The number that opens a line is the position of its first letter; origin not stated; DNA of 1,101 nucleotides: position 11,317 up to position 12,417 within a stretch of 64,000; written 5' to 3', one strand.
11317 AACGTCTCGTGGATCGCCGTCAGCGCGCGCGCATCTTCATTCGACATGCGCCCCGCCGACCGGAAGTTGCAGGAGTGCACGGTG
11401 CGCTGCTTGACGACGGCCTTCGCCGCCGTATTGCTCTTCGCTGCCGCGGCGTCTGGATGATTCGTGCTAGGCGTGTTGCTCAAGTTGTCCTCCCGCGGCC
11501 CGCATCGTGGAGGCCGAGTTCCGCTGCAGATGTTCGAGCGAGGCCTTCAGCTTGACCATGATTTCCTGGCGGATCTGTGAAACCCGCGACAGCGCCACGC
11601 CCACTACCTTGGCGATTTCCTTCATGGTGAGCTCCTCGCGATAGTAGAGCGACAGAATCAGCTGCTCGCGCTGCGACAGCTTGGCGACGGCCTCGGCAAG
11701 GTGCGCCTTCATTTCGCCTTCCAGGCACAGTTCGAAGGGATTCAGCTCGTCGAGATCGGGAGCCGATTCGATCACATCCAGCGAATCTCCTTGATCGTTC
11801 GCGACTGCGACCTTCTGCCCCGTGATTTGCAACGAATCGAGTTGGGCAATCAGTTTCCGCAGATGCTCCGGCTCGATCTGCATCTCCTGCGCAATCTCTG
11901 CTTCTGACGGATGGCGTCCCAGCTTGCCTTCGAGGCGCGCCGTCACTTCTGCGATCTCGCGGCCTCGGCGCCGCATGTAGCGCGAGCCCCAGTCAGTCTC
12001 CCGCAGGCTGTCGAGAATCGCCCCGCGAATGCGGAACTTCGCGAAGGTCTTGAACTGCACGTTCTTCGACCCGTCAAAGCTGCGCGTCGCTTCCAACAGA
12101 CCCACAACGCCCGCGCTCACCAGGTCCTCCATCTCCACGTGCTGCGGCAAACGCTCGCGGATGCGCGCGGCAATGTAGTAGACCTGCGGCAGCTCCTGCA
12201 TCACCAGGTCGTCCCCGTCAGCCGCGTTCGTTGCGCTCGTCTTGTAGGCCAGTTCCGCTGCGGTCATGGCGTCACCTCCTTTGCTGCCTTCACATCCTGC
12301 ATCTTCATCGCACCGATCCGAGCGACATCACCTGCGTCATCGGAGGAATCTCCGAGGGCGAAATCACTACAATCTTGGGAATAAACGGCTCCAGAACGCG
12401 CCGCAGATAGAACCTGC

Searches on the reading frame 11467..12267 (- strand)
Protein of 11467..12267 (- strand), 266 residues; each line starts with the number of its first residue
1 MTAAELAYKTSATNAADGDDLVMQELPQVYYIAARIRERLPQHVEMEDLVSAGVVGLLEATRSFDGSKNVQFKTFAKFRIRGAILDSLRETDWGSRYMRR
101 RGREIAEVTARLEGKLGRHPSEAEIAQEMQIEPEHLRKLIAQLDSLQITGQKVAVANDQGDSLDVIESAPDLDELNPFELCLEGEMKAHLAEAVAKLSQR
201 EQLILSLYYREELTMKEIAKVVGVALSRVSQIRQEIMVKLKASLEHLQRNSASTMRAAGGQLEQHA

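Call 41: search_protein_families(library=pfam, proteins=[window:11467-12267:-], max_evalue=0.001)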
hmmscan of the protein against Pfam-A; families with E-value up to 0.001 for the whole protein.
window:11467-12267:- (266 aa): 4 families
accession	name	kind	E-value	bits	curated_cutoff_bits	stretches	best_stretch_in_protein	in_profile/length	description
PF04542.20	Sigma70_r2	-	8.6e-16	57.9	24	1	21-93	1-70/71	Sigma-70 region 2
PF04545.22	Sigma70_r4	-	4.3e-13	49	24.1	1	193-241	1-49/50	Sigma-70, region 4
PF04539.22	Sigma70_r3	-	5.4e-09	36.5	25.3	1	103-153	4-54/78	Sigma-70 region 3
PF08281.18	Sigma70_r4_2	-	2.7e-06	27.3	25.7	1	190-231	4-45/54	Sigma-70, region 4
